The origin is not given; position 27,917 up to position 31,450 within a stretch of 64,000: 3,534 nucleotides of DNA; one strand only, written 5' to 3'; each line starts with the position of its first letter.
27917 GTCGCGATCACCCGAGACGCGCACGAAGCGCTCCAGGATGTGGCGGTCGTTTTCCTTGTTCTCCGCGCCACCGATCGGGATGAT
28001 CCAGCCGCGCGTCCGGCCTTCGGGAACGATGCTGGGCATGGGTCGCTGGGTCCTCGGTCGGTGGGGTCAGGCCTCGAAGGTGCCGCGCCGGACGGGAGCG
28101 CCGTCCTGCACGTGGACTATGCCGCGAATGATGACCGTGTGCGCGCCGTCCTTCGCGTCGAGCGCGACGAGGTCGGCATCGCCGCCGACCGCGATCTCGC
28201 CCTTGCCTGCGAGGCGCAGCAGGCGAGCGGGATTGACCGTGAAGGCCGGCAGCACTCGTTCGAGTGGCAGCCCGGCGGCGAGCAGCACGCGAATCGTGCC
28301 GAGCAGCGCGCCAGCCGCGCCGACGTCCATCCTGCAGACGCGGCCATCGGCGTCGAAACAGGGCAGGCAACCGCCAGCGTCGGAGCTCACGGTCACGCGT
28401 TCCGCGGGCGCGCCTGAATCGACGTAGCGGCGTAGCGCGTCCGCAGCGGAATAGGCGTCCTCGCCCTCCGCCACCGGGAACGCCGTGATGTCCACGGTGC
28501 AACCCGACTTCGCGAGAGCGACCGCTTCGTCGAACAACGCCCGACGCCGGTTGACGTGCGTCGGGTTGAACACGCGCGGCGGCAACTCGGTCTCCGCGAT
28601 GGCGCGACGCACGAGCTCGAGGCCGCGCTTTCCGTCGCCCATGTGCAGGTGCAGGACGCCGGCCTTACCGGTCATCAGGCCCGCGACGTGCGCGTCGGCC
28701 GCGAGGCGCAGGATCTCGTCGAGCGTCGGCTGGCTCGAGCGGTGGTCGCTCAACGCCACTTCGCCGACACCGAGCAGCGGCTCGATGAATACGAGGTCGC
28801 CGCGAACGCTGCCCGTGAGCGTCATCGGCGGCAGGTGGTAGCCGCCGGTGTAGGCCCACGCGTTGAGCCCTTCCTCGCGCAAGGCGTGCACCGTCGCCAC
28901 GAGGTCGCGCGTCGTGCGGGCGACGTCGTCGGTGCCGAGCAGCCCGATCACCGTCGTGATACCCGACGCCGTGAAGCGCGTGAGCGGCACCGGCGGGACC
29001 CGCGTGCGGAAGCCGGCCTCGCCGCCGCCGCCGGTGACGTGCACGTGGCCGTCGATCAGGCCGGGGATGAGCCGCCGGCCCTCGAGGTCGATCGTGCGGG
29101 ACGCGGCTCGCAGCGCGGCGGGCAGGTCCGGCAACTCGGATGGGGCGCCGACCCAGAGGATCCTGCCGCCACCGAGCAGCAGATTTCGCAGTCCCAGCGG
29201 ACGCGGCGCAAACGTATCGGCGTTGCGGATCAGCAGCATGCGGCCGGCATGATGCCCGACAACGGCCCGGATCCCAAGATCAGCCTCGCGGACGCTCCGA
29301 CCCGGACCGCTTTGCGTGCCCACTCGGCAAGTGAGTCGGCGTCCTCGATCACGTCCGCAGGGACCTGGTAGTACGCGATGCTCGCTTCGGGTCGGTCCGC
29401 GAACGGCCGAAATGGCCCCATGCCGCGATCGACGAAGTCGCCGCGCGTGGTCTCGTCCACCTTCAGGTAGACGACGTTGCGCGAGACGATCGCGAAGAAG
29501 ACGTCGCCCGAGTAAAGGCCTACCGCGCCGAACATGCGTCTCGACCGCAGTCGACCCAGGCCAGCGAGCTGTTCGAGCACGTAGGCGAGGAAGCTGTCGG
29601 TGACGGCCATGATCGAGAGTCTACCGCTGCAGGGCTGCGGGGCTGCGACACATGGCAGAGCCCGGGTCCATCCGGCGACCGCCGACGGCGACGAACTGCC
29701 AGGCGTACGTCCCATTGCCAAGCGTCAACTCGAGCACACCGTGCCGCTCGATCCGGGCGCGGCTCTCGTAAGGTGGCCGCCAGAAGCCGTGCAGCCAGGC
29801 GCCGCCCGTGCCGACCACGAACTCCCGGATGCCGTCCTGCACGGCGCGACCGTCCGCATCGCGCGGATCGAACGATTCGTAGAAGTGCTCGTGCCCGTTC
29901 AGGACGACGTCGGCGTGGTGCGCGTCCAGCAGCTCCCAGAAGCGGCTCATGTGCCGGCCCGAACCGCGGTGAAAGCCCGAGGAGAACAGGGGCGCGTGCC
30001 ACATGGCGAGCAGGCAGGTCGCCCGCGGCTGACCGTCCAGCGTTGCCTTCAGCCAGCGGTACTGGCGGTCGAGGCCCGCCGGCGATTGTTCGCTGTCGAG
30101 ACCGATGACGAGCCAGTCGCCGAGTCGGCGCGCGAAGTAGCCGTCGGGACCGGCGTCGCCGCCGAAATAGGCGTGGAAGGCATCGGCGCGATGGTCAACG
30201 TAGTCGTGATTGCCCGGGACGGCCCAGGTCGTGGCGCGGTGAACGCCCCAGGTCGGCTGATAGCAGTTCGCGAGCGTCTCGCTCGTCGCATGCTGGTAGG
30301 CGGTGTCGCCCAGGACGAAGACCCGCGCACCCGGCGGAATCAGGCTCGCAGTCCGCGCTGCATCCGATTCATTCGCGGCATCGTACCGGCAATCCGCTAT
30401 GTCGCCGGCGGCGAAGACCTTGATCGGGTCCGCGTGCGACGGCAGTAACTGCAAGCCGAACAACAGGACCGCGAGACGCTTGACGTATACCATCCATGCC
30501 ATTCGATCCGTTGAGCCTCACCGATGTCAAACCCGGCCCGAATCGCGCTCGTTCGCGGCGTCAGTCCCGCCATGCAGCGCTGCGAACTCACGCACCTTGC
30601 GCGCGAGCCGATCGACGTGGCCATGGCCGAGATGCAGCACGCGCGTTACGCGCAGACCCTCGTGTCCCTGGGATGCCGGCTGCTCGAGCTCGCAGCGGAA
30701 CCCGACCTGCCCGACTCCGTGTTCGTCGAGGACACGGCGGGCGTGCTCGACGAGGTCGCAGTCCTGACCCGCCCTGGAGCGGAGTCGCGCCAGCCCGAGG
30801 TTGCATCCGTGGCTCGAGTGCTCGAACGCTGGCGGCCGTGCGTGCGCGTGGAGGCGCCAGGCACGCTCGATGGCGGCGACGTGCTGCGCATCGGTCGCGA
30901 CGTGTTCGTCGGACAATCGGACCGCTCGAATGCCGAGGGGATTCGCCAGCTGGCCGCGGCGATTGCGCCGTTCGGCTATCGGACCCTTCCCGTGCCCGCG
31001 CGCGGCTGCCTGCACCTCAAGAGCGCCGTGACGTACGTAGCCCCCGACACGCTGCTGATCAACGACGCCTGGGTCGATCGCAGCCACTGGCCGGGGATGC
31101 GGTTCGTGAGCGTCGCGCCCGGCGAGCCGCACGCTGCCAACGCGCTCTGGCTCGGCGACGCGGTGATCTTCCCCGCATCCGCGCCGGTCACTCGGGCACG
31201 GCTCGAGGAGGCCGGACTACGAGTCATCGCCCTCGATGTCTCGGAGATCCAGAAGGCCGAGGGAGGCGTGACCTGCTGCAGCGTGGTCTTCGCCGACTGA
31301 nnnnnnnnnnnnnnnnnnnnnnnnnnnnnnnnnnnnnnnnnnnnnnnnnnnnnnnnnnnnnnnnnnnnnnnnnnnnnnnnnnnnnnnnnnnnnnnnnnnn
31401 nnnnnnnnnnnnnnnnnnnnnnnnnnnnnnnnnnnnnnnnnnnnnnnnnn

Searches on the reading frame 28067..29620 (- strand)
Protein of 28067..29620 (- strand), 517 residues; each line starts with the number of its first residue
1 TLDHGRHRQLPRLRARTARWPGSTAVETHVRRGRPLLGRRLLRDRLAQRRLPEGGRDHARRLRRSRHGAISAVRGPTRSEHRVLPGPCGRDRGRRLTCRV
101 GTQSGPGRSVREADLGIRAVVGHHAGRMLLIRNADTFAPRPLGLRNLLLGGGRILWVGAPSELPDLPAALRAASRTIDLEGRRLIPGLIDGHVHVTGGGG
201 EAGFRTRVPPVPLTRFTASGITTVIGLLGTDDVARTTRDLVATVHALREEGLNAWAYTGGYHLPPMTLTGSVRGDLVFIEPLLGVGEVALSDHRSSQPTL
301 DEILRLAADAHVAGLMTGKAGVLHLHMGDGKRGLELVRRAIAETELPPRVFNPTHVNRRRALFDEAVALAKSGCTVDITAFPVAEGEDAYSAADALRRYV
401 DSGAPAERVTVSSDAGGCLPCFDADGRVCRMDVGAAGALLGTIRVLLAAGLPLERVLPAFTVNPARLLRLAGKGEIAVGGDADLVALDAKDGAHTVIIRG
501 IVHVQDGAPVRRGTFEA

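Call 75: search_protein_families(library=pfam, proteins=[window:28067-29620:-], max_evalue=0.00001)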
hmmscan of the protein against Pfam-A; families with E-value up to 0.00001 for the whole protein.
window:28067-29620:- (517 aa): 2 families
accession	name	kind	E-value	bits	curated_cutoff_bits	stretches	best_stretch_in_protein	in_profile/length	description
PF01979.26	Amidohydro_1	-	9.8e-14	51.8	25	1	184-498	2-340/345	Amidohydrolase family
PF07969.17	Amidohydro_3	-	1.2e-13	51.9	29.7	1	175-210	1-35/472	Amidohydrolase family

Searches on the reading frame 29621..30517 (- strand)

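Call 75: search_protein_families(library=pfam, proteins=[window:29621-30517:-], max_evalue=0.00001)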
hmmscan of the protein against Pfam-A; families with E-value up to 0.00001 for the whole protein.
window:29621-30517:- (298 aa): 1 family
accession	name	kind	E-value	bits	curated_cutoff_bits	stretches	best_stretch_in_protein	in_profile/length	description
PF00149.33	Metallophos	-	2.1e-09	38.6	21.5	1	33-212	2-190/191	Calcineurin-like phosphoesterase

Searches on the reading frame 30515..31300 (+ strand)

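Call 75: search_protein_families(library=pfam, proteins=[window:30515-31300:+], max_evalue=0.00001)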
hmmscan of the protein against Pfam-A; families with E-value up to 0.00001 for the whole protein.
window:30515-31300:+ (261 aa): 1 family
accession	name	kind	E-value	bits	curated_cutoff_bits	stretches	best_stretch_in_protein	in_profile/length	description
PF02274.22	ADI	-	3e-11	43.4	22.8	0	64-151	120-220/377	Arginine deiminase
